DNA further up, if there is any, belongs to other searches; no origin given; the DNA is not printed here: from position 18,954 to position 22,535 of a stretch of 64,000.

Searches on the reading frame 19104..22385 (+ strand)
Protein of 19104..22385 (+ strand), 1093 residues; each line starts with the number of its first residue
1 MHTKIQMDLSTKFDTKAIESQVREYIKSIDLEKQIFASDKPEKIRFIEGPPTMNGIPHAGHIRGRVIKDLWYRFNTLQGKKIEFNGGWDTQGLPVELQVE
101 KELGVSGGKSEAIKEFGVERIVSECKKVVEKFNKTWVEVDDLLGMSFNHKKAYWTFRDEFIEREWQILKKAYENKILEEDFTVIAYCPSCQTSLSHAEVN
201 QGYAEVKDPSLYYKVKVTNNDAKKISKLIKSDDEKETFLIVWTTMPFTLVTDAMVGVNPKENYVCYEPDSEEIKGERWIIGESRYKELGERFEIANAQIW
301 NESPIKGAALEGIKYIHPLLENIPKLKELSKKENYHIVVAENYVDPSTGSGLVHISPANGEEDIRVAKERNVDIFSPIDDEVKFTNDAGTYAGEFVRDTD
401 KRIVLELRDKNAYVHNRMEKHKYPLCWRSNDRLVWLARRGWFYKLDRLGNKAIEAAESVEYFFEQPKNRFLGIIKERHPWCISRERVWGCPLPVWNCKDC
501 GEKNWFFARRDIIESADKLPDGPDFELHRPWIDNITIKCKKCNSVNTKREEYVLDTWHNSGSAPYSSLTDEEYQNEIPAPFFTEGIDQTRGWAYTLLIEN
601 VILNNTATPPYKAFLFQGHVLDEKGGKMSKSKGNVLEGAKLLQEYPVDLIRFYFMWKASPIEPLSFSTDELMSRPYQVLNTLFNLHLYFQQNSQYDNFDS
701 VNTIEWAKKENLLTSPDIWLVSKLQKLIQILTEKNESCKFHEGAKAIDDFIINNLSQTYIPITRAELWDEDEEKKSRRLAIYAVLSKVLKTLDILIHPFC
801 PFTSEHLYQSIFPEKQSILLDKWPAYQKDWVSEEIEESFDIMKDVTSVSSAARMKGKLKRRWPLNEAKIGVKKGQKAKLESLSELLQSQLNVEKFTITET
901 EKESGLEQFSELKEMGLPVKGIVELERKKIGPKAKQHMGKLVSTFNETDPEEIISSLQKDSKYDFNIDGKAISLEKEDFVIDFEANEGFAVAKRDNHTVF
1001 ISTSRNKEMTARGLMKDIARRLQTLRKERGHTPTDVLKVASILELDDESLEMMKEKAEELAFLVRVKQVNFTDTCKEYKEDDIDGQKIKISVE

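Call 106: search_protein_families(library=pfam, max_evalue=0.00001, proteins=[window:19104-22385:+])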
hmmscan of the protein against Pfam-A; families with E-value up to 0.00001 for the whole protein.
window:19104-22385:+ (1093 aa): 4 families
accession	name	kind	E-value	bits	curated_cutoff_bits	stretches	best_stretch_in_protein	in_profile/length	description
PF00133.28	tRNA-synt_1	-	1.6e-83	281.2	22.7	1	37-660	18-407/414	tRNA synthetases class I (I, L, M and V)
PF08264.19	Anticodon_1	-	7e-32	110.8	25.1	1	717-865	1-145/148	Anticodon-binding domain of tRNA ligase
PF09334.17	tRNA-synt_1g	-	2e-22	80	20.1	2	53-196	10-148/391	tRNA synthetases class I (M)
PF19302.4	DUF5915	-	3e-18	66.5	27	1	928-1093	32-193/195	Domain of unknown function (DUF5915)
